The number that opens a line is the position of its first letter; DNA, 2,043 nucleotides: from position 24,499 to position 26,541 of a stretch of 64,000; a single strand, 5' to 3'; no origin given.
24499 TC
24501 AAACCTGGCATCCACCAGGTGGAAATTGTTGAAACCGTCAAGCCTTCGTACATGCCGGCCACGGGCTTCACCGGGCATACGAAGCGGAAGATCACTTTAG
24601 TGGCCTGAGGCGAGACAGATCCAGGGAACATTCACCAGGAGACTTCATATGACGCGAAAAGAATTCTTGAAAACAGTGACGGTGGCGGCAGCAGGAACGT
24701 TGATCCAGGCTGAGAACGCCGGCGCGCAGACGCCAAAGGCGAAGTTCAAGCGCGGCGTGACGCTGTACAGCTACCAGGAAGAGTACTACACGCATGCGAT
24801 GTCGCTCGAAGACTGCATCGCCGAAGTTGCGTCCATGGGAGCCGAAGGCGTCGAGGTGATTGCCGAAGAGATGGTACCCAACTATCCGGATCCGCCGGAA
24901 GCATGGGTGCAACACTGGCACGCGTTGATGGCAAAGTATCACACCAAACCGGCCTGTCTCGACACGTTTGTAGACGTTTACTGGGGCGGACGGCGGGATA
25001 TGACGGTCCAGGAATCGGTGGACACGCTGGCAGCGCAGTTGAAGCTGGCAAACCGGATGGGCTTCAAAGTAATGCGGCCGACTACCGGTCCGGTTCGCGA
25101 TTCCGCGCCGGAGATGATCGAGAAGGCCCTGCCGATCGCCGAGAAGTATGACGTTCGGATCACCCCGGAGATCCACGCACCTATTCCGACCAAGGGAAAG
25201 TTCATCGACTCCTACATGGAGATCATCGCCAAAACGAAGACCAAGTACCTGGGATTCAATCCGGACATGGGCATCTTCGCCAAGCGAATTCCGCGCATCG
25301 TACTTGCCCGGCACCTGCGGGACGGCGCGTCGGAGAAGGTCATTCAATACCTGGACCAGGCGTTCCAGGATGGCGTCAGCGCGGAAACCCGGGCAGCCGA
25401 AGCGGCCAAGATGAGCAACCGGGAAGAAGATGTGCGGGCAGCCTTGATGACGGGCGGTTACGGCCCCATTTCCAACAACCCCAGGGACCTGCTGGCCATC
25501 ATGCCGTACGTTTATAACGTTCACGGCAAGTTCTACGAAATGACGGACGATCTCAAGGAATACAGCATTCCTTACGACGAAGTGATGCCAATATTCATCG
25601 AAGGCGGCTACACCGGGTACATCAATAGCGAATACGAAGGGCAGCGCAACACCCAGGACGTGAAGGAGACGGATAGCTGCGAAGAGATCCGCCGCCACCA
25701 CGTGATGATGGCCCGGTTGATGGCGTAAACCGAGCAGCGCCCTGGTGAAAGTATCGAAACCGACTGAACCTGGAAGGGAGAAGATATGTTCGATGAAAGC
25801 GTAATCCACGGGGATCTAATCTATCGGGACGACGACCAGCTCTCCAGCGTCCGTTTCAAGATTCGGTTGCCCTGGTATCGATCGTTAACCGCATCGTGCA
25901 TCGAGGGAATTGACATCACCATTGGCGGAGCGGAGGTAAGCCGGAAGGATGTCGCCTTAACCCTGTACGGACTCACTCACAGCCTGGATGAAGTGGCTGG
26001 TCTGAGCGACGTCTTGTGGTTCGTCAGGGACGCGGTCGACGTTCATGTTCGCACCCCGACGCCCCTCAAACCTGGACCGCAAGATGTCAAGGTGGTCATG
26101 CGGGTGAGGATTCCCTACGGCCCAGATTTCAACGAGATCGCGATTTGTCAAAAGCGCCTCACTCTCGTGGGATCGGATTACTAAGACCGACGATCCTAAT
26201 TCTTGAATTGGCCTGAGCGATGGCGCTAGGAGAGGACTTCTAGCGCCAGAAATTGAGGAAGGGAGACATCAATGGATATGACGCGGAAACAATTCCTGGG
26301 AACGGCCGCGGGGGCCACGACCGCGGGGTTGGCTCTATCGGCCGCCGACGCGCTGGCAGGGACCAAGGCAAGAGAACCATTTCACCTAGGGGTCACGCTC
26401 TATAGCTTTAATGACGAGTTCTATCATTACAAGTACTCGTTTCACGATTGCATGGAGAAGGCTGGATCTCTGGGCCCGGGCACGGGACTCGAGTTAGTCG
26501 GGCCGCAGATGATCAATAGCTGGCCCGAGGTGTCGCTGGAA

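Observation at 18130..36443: Exactly one partner per pair has a Tat-type signal, and the signal swaps subunit between cassettes (hitchhiker export); all eight alpha signals use T-R-K instead of R-R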

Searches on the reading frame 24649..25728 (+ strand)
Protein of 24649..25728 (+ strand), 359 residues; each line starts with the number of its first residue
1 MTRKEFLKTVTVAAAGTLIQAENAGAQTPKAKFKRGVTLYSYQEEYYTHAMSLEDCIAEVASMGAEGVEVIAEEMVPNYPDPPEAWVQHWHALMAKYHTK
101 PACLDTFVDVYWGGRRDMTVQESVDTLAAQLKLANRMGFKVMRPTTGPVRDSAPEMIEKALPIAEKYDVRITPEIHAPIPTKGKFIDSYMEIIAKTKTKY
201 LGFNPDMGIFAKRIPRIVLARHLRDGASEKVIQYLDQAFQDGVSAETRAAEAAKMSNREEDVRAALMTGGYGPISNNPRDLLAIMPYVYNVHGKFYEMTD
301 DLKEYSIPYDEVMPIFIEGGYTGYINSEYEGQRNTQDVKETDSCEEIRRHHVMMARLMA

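Call 6: search_protein_families(library=pfam, proteins=[window:24649-25728:+], max_evalue=0.01)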
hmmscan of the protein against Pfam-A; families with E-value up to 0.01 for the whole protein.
window:24649-25728:+ (359 aa): 1 family
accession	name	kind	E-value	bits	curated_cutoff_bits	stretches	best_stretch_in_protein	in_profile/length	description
PF01261.30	AP_endonuc_2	-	3.1e-13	50.4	31.1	1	57-207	1-159/249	Xylose isomerase-like TIM barrel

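Call 7: search_protein_families(library=ncbifam, proteins=[window:24649-25728:+], max_evalue=0.1)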
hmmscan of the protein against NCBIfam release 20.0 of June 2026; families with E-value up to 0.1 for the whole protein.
window:24649-25728:+ (359 aa): 0 families

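Call 12: find_homologous_proteins(query=window:24649-25728:+, max_evalue=1e-10)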
Query window:24649-25728:+ (359 aa): 491 proteins with E <= 1e-10 among 2538 candidates; the best 120 are listed.
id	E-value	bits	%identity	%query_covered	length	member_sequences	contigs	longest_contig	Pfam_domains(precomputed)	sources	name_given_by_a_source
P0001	1.4e-232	789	95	100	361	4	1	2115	PF01261.31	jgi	jgi:sugar phosphate isomerase/epimerase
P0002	3.4e-211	719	86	100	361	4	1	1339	PF01261.31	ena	-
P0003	4.6e-207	705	82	100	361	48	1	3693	PF01261.31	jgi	jgi:hypothetical protein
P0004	2.1e-205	700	82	100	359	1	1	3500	PF01261.31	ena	-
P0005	4.8e-204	695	83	100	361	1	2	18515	PF01261.31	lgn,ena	-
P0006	1.0e-197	674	81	100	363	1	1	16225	PF01261.31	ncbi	-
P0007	3.7e-195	666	78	100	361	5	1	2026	PF01261.31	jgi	jgi:hypothetical protein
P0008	6.5e-193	659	78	100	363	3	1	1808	PF01261.31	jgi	-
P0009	4.7e-189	646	78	100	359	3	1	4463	PF01261.31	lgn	-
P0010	7.7e-189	645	75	100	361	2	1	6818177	PF01261.31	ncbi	-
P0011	8.0e-177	606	70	100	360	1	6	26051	PF01261.31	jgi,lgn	jgi:sugar phosphate isomerase/epimerase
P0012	3.5e-176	604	71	100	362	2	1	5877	PF01261.31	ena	-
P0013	2.8e-168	578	67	100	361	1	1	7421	PF01261.31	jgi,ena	-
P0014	1.7e-164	565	67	100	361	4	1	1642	PF01261.31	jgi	jgi:sugar phosphate isomerase/epimerase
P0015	2.7e-162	558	65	100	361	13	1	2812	PF01261.31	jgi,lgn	jgi:sugar phosphate isomerase/epimerase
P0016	3.6e-159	548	65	100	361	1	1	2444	PF01261.31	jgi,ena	-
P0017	4.7e-158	544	63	99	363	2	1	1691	PF01261.31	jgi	jgi:sugar phosphate isomerase/epimerase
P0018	9.7e-158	543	73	90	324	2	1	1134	PF01261.31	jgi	jgi:hypothetical protein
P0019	4.4e-150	518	63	100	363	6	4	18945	PF01261.31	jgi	jgi:hypothetical protein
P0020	2.6e-147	509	61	100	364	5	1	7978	PF01261.31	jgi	-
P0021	4.9e-147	508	62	100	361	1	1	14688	PF01261.31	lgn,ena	-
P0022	3.9e-145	501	61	100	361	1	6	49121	PF01261.31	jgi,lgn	jgi:hypothetical protein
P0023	1.1e-144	500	58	100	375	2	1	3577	PF01261.31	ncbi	-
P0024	3.9e-144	498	59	100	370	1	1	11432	PF01261.31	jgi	jgi:sugar phosphate isomerase/epimerase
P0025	5.0e-139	481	63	92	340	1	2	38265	PF01261.31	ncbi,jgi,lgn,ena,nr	ncbi:MAG TPA: TIM barrel protein [Patescibacteria group bacterium]|nr:TIM barrel protein [Patescibac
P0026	6.8e-139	481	60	93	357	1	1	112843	PF01261.31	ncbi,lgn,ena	-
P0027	1.4e-138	480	59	100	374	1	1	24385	PF01261.31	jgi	jgi:sugar phosphate isomerase/epimerase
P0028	1.4e-138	480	57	100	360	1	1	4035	PF01261.31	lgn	-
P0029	2.0e-138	479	62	92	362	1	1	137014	PF01261.31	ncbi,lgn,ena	-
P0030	4.1e-138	478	59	94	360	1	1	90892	PF01261.31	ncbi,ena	-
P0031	5.6e-138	478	58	100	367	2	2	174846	PF01261.31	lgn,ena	-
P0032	1.7e-137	476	60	92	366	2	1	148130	PF01261.31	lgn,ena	-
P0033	1.5e-136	473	58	100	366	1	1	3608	PF01261.31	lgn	-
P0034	1.8e-136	473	57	100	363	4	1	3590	PF01261.31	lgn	-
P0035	1.9e-136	473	57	100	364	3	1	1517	PF01261.31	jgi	jgi:sugar phosphate isomerase/epimerase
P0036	4.4e-136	472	60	96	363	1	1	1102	PF01261.31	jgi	jgi:sugar phosphate isomerase/epimerase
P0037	1.3e-135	470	57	99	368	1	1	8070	PF01261.31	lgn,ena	-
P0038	1.5e-135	470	62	92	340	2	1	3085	PF01261.31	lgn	-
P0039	7.1e-135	468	57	100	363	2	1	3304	PF01261.31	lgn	-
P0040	8.4e-135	467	57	96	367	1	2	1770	PF01261.31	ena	-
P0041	4.9e-134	465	56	100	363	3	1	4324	PF01261.31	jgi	jgi:hypothetical protein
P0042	5.3e-134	465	55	100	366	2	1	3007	PF01261.31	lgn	-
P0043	7.8e-134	464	57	100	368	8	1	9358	PF01261.31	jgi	jgi:sugar phosphate isomerase/epimerase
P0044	8.9e-134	464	61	91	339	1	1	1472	PF01261.31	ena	-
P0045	2.4e-133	463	56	100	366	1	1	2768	PF01261.31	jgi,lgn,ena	-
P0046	4.4e-133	462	57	100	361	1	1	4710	PF01261.31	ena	-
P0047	4.8e-133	462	56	100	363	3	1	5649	PF01261.31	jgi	jgi:sugar phosphate isomerase/epimerase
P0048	5.9e-133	461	60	92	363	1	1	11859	PF01261.31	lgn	-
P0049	5.9e-133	461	57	100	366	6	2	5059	PF01261.31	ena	-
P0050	1.6e-132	460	57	100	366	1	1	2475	PF01261.31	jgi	jgi:sugar phosphate isomerase/epimerase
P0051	3.1e-132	459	55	100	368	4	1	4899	PF01261.31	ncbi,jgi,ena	jgi:sugar phosphate isomerase/epimerase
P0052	3.6e-132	459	59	92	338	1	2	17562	PF01261.31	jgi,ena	jgi:hypothetical protein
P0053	3.6e-132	459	56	100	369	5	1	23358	PF01261.31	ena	-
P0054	3.6e-132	459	55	100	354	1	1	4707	PF01261.31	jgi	jgi:sugar phosphate isomerase/epimerase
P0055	3.8e-132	459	55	100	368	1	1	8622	PF01261.31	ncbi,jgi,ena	jgi:sugar phosphate isomerase/epimerase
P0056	4.2e-132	459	58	92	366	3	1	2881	PF01261.31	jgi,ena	-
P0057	1.0e-131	457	56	100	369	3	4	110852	PF01261.31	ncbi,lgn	-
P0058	5.1e-130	452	54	100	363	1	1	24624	PF01261.31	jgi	jgi:sugar phosphate isomerase/epimerase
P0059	7.5e-130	451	57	100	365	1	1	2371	PF01261.31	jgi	jgi:hypothetical protein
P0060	7.6e-130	451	55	100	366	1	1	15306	PF01261.31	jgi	jgi:Xylose isomerase-like TIM barrel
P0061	6.2e-129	448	56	99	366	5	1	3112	PF01261.31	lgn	-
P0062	1.4e-128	447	54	100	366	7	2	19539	PF01261.31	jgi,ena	-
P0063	3.1e-128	446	54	100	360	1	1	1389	PF01261.31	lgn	-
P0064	1.3e-127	444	54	100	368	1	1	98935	PF01261.31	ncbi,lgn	ncbi:MAG: TIM barrel protein [Steroidobacteraceae bacterium]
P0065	1.8e-127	443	54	100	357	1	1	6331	PF01261.31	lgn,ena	-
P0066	1.9e-127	443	53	100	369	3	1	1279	PF01261.31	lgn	-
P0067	1.3e-126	441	57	92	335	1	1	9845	PF01261.31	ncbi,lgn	-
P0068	5.6e-126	438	56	93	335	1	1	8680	PF01261.31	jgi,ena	-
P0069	2.1e-124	433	56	92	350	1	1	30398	PF01261.31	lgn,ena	-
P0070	1.1e-123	431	60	86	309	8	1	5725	PF01261.31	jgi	jgi:sugar phosphate isomerase/epimerase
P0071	1.9e-122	427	57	94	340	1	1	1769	PF01261.31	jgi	jgi:hypothetical protein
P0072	3.6e-122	426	55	92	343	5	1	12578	PF01261.31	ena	-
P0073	9.3e-122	425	55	92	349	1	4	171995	PF01261.31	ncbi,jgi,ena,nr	ncbi:MAG TPA: TIM barrel protein [Terriglobales bacterium]|nr:TIM barrel protein [Terriglobales bact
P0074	3.0e-121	423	55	92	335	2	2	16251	PF01261.31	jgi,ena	-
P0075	4.9e-121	422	54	92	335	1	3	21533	PF01261.31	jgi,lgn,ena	-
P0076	8.5e-121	421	58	86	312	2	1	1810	PF01261.31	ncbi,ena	-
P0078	3.3e-120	419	54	92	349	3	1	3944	PF01261.31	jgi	jgi:hypothetical protein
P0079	8.2e-120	418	54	92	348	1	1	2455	PF01261.31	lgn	-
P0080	4.3e-119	416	54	92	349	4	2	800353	PF01261.31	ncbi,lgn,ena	-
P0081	9.1e-119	415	55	92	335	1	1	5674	PF01261.31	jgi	jgi:Xylose isomerase-like TIM barrel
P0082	1.6e-118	414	55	92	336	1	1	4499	PF01261.31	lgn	-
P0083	1.8e-118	414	53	92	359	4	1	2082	PF01261.31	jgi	jgi:hypothetical protein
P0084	5.9e-118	412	53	92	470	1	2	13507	PF01261.31,PF19906.5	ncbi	-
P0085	2.7e-117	410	53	92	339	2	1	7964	PF01261.31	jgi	jgi:sugar phosphate isomerase/epimerase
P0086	5.0e-117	409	52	92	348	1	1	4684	PF01261.31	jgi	jgi:sugar phosphate isomerase/epimerase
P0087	5.6e-117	409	52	91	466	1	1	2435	PF01261.31,PF19906.5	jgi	jgi:Domain of unknown function (DUF6379)/Xylose isomerase-like TIM barrel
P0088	2.0e-116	407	53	96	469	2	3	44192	PF01261.31,PF19906.5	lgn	-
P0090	1.3e-113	398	52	100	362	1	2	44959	PF01261.31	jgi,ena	jgi:sugar phosphate isomerase/epimerase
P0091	6.7e-112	392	50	97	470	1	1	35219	PF01261.31,PF19906.5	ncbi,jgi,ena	jgi:sugar phosphate isomerase/epimerase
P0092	6.8e-112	392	58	79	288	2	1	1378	PF01261.31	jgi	-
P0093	1.1e-111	392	50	92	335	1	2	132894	PF01261.31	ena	-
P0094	1.2e-111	391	51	100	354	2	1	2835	PF01261.31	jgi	jgi:sugar phosphate isomerase/epimerase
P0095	8.8e-111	388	52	92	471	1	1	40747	PF01261.31,PF19906.5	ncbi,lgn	-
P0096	1.7e-110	388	51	92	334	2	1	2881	PF01261.31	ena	-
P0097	4.0e-110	386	48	100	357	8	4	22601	PF01261.31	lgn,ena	-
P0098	3.7e-108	380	50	100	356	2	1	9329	PF01261.31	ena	-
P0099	1.2e-106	375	50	92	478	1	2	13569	PF01261.31,PF19906.5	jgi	jgi:sugar phosphate isomerase/epimerase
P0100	1.9e-106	374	49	100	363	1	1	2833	PF01261.31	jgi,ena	-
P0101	6.2e-106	373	49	100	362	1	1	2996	PF01261.31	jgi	jgi:sugar phosphate isomerase/epimerase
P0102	2.4e-104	367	46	100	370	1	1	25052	PF01261.31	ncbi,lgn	-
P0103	5.2e-104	366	50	89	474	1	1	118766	PF01261.31,PF19906.5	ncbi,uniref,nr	ncbi:TIM barrel protein [Amycolatopsis acidicola]|uniref:C-deglycosylation enzyme beta subunit n=1 T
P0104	1.0e-103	365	48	100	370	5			PF01261.31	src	-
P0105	1.5e-102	361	46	100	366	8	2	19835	PF01261.31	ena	-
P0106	6.7e-102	359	48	91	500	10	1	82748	PF01261.31,PF19906.5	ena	-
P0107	2.6e-101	357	45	100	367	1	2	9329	PF01261.31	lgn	-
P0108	3.4e-101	357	48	92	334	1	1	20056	PF01261.31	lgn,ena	-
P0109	4.9e-101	356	48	92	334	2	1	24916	PF01261.31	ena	-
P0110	1.4e-100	355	46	100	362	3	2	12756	PF01261.31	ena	-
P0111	3.3e-99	350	49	90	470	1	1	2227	PF01261.31,PF19906.5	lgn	-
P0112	1.6e-97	345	47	90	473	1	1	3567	PF01261.31,PF19906.5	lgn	-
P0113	3.4e-97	344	44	100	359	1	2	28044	PF01261.31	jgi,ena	jgi:sugar phosphate isomerase/epimerase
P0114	6.8e-97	343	47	95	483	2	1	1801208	PF01261.31,PF19906.5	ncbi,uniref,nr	ncbi:DUF6379 domain-containing protein [Novosphingobium sp. KA1]|uniref:C-glycoside deglycosidase be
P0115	6.8e-97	343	45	100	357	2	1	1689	PF01261.31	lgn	-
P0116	1.2e-96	342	45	100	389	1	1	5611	PF01261.31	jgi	jgi:sugar phosphate isomerase/epimerase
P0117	1.2e-96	342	43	100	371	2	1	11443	PF01261.31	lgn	-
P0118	1.2e-96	342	45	100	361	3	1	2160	PF01261.31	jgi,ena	-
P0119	2.5e-96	341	47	96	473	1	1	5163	PF01261.31,PF19906.5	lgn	-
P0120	1.6e-95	338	46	100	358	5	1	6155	PF01261.31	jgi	jgi:sugar phosphate isomerase/epimerase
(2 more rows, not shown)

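Call 17: find_related_loci(query=A2, collection=genome_contigs, flank=4000)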
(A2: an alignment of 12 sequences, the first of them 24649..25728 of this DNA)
Query A2 (359 aa) in genome_contigs; peptide patterns used: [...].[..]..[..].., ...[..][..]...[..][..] (x = any residue, [..] = any of these).
367 stretches matched a pattern; 336 encode a relative of the query (tblastn E <= 1e-3); the best 80 are kept; 78 distinct loci.
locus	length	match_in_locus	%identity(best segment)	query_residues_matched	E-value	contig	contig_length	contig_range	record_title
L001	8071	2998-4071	82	1-358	0e+0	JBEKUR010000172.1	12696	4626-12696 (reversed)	MAG: Terriglobia bacterium isolate SPRUCE 586 SPRUCE_586_172, whole genome shotgun sequence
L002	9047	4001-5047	62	19-359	2e-147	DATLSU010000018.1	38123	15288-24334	MAG TPA_asm: Patescibacteria group bacterium isolate SMAG_U13938 k141_1034163, whole genome shotgun sequence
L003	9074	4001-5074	58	1-359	7e-142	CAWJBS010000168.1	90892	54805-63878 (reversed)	MAG: Bryobacterales bacterium isolate MFD04780.bin.2.106 genome assembly, contig: contig_86324, whole genome shotgun seq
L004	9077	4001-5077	56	1-359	1e-140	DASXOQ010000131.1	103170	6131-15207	MAG TPA_asm: Steroidobacteraceae bacterium isolate SMAG_U5386 k141_2834472, whole genome shotgun sequence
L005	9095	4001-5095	54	1-359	9e-135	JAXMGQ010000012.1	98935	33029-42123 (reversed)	MAG: Steroidobacteraceae bacterium isolate STL-PRO117 C4.126.fa-12, whole genome shotgun sequence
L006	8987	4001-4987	55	31-359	5e-127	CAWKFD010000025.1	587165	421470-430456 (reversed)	MAG: uncultured Acidobacteriaceae bacterium isolate MFD04752.bin.1.84 genome assembly, contig: contig_3062, whole genome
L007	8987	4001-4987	54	31-359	1e-125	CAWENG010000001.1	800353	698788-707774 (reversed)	MAG: uncultured Acidobacteriaceae bacterium isolate MFD02248.bin.2.115 genome assembly, contig: contig_10158, whole geno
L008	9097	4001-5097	55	1-359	2e-117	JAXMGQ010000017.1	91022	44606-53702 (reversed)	MAG: Steroidobacteraceae bacterium isolate STL-PRO117 C4.126.fa-17, whole genome shotgun sequence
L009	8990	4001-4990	62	30-359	7e-143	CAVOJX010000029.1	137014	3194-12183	MAG: Bryobacterales bacterium isolate MFD00082.bin.2.13 genome assembly, contig: contig_8168, whole genome shotgun seque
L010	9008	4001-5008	43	9-359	3e-97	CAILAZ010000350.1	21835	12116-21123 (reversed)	MAG: uncultured Acidobacteria bacterium isolate G1coas_bin-1745 genome assembly, contig: bin-1745:350/351, whole genome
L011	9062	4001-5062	43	1-359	2e-96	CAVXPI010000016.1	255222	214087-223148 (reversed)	MAG: Bryobacterales bacterium isolate MFD04540.bin.1.26 genome assembly, contig: contig_44920, whole genome shotgun sequ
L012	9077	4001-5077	43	1-357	2e-94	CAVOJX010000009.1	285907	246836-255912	MAG: Bryobacterales bacterium isolate MFD00082.bin.2.13 genome assembly, contig: contig_17622, whole genome shotgun sequ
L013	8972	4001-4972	45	30-359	5e-94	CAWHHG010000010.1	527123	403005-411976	MAG: uncultured Chitinophagaceae bacterium isolate MFD02134.bin.1.264 genome assembly, contig: contig_53100, whole genom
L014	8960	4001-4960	43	34-359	9e-92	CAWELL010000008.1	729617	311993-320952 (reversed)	MAG: uncultured Acidobacteriaceae bacterium isolate MFD05705.bin.1.81 genome assembly, contig: contig_57295, whole genom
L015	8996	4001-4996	42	22-359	2e-91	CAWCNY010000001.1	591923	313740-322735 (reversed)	MAG: uncultured Chloroflexia bacterium isolate MFD04944.bin.1.43 genome assembly, contig: contig_14905, whole genome sho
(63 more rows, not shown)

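Call 38: search_solved_structures(query=window:24649-25728:+, max_evalue=0.001, show_alignments=1)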
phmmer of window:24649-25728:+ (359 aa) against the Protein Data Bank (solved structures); distinct sequences matched with E-value up to 0.001: 8.
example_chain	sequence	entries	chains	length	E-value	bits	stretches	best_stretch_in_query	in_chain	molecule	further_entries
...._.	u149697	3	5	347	1.1e-79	271.4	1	31-358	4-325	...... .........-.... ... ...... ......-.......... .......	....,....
7bvs_A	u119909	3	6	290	5.4e-58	200.1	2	33-211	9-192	Sugar phosphate isomerase/epimerase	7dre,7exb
8qrz_A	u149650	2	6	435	2.5e-54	188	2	28-213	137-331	Sugar phosphate isomerase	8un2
9m3b_A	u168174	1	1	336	1.3e-45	159.3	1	34-354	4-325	P581a DgpC1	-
7xrf_A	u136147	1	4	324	3e-45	158.2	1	33-354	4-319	AP_endonuc_2 domain-containing protein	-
7bvr_A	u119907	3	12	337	3.3e-45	158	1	33-354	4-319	AP_endonuc_2 domain-containing protein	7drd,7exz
9m3a_A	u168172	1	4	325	7.4e-40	140.4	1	31-333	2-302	Xylose isomerase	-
7dnm_A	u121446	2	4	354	2.8e-36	128.6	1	34-357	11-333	AP_endonuc_2 domain-containing protein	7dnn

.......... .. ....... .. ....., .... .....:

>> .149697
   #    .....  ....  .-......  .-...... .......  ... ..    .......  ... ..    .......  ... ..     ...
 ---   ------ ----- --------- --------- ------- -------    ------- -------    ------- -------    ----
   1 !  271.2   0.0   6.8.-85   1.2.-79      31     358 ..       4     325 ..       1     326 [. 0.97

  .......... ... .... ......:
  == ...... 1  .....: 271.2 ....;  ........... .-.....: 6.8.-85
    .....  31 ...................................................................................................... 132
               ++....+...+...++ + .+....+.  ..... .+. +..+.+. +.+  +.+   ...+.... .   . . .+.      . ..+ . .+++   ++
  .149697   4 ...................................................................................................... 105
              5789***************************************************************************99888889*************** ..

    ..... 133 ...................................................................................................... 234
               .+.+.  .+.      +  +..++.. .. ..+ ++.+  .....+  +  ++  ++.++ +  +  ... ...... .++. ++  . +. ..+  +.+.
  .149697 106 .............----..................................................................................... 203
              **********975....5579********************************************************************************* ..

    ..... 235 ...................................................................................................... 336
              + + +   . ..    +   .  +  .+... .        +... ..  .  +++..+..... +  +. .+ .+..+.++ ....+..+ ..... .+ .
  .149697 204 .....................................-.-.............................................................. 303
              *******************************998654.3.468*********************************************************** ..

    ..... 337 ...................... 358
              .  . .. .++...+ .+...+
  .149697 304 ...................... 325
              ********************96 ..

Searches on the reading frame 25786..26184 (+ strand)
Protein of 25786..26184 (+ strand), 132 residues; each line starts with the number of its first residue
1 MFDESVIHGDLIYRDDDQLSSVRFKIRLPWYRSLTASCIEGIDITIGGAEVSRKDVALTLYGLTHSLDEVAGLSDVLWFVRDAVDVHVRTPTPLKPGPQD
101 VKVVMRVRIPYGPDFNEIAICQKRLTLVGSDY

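Call 6: search_protein_families(library=pfam, proteins=[window:25786-26184:+], max_evalue=0.01)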
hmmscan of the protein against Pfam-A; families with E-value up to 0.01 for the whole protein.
window:25786-26184:+ (132 aa): 1 family
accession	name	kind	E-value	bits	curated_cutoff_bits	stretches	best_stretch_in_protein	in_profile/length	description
PF19906.4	CGDB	-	8.7e-19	67.9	27.6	1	14-111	15-112/112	C-glycoside deglycosidase beta subunit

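Call 7: search_protein_families(library=ncbifam, proteins=[window:25786-26184:+], max_evalue=0.1)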
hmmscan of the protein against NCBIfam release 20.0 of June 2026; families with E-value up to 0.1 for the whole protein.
window:25786-26184:+ (132 aa): 0 families

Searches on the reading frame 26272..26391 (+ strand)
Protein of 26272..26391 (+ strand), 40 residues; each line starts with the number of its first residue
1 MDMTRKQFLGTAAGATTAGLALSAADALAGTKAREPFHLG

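Call 47: search_protein_families(library=ncbifam, proteins=[window:26272-26391:+], max_evalue=10)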
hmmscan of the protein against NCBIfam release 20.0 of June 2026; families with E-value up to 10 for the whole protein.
seq(40 aa): 1 family
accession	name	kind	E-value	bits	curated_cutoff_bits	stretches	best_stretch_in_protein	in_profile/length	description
NF047833.1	TyroCdyMelC1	equivalog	0.015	15.4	120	1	2-33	3-33/127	apotyrosinase chaperone MelC1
